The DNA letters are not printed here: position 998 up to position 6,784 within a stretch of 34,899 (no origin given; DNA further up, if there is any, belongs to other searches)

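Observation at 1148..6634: Giant 1828-aa multi-domain ORFan ending stop-on-stop against a lone flhA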

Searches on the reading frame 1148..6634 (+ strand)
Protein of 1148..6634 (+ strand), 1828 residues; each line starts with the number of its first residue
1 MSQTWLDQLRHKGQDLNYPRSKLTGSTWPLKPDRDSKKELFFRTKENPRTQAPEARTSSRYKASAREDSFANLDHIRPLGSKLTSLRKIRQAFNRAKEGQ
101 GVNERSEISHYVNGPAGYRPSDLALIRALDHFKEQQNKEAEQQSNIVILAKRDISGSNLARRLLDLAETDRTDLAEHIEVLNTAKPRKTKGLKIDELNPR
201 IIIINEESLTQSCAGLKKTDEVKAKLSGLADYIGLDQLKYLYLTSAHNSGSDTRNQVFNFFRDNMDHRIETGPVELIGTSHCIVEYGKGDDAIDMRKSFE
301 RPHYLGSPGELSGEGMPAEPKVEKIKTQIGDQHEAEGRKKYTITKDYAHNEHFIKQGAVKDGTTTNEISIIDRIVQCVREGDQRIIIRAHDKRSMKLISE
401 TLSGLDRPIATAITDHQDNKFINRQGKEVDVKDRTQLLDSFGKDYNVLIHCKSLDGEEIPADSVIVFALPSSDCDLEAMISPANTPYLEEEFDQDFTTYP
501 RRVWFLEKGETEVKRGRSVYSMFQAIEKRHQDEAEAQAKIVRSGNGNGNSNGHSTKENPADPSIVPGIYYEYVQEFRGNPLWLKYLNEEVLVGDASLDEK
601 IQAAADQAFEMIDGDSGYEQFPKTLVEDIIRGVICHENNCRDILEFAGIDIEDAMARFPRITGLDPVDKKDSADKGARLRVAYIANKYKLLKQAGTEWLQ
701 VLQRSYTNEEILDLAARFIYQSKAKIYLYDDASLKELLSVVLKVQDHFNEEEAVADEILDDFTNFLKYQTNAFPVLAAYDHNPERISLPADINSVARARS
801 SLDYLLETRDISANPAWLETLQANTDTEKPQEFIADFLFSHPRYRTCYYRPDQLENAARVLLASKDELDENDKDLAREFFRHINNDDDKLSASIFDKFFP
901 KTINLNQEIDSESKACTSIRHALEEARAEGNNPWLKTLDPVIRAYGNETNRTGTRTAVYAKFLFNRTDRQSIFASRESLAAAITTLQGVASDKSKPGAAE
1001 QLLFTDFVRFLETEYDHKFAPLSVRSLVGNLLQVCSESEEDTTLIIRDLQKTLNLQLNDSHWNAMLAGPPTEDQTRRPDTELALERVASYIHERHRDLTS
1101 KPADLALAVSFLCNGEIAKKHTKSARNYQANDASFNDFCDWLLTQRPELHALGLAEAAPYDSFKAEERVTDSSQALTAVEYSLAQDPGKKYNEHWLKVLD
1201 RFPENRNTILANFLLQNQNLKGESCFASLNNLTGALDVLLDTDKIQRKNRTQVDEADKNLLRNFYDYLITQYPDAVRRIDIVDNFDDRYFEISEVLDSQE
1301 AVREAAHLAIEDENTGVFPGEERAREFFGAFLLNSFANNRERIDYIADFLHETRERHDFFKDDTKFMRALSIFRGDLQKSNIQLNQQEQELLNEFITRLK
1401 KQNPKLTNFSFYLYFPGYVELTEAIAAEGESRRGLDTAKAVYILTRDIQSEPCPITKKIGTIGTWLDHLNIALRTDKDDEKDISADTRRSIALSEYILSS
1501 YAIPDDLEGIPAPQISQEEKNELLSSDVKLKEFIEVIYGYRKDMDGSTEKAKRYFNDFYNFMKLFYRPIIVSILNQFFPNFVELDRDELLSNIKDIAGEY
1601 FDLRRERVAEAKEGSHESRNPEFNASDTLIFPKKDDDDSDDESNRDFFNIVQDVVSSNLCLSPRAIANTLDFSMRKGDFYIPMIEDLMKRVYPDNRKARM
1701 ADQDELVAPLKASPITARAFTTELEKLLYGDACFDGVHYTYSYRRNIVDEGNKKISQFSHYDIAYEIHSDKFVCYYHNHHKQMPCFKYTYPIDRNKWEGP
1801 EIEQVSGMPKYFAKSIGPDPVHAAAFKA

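Call 5: search_protein_families(library=pfam, proteins=[window:1148-6634:+], max_evalue=0.01)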
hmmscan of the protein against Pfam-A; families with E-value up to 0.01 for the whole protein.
window:1148-6634:+ (1828 aa): 0 families

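Call 6: search_solved_structures(query=window:1148-6634:+, max_evalue=1)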
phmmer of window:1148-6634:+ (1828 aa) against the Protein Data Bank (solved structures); distinct sequences matched with E-value up to 1: 0.

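Call 7: find_homologous_proteins(query=window:1148-6634:+, max_evalue=0.001)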
Query window:1148-6634:+ (1828 aa): 2 proteins with E <= 0.001 among 8000 candidates.
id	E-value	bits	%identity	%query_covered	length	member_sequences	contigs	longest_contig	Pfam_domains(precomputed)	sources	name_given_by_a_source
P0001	0.0e+0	4178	100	100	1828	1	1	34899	-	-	-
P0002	5.3e-166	573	30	90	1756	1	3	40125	-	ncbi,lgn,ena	-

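Call 8: find_encoding_contigs(protein=P0002, flank=10000, max_places=5)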
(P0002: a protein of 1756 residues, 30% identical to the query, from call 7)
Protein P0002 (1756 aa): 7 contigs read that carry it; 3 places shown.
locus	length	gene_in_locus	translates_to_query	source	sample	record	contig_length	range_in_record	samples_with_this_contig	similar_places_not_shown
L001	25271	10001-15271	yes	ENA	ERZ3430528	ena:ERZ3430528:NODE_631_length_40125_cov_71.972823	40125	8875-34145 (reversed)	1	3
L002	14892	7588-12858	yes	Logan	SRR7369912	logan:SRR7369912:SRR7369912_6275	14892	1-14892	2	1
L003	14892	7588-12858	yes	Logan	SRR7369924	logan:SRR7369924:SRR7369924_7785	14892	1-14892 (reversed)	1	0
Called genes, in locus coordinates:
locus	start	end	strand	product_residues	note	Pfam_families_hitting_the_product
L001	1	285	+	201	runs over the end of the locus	PF00578:AhpC-TSA, PF08534:Redoxin, PF10417:1-cysPrx_C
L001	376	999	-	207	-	-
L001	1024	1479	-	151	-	-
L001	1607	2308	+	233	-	PF00081:Sod_Fe_N, PF02777:Sod_Fe_C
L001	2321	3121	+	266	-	PF03446:NAD_binding_2 (weak), PF03807:F420_oxidored, PF14748:P5CR_dimer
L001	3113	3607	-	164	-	-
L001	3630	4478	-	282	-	-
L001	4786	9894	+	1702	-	-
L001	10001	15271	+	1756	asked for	-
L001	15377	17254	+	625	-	-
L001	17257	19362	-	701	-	PF00771:FHIPEP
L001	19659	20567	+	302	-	PF07549:Sec_GG (weak), PF02355:SecD_SecF_C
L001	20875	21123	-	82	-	-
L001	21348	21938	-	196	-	PF01121:CoaE, PF13238:AAA_18 (weak)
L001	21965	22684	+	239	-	PF07963:N_methyl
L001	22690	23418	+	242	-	-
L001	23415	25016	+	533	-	PF00496:SBP_bac_5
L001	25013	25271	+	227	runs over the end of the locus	PF01476:LysM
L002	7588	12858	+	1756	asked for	-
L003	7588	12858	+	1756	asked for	-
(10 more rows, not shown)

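Call 10: find_related_loci(query=window:1148-6634:+, collection=genome_contigs, flank=10000)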
Query window:1148-6634:+ (1828 aa) in genome_contigs; peptide patterns used: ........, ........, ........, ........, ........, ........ (x = any residue, [..] = any of these).
46 stretches matched a pattern, but none encodes a relative of the query by tblastn (E <= 1e-3).

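Call 18: find_homologous_proteins(query=A1, max_evalue=0.01)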
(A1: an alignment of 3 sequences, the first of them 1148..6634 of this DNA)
Query A1 (3 sequences) (1828 aa, profile of the alignment): 2 proteins with E <= 0.01 among 8000 candidates.
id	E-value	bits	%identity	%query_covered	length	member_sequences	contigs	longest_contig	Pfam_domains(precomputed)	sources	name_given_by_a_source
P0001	0.0e+0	2951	100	100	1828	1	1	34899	-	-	-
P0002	0.0e+0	2819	30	90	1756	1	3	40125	-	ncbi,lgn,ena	-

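Call 30: search_protein_families(library=ncbifam, proteins=[window:1148-6634:+, L001:4786-9894:+, L001:10001-15271:+, L001:15377-17254:+], max_evalue=0.1)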
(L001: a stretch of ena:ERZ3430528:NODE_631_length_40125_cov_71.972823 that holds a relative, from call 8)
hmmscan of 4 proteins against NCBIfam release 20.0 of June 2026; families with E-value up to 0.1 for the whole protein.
window:1148-6634:+ (1828 aa): 0 families

L001:4786-9894:+ (1702 aa): 0 families

L001:10001-15271:+ (1756 aa): 0 families

L001:15377-17254:+ (625 aa): 0 families

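Call 31: search_protein_families(library=pfam, proteins=[L001:4786-9894:+, L001:10001-15271:+, L001:15377-17254:+, L001:3630-4478:-, L001:3113-3607:-], max_evalue=10)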
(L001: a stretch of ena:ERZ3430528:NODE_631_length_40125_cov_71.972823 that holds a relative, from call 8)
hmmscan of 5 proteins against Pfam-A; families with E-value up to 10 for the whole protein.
L001:4786-9894:+ (1702 aa): 0 families

L001:10001-15271:+ (1756 aa): 2 families
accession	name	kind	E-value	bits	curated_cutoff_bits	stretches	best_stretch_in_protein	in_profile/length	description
PF25200.1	DUF7833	-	0.063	13.7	24.3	0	1181-1204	7-32/63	Family of unknown function (DUF7833)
PF13407.12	Peripla_BP_4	-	0.17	11.8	35.1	1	331-393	22-84/258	Periplasmic binding protein domain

L001:15377-17254:+ (625 aa): 0 families

L001:3630-4478:- (282 aa): 0 families

L001:3113-3607:- (164 aa): 2 families
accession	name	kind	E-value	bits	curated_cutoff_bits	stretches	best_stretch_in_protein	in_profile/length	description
PF18663.7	Pallilysin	-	0.11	13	25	1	97-141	41-85/118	Pallilysin beta barrel domain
PF11622.13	DUF3251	-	0.11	12.9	23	1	10-39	40-69/161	Protein of unknown function (DUF3251)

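Call 82: search_protein_families(library=padloc, proteins=[P0001], max_evalue=0.1)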
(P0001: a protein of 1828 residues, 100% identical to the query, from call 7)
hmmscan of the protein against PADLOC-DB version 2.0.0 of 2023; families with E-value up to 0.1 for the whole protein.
P0001 (1828 aa): 0 families
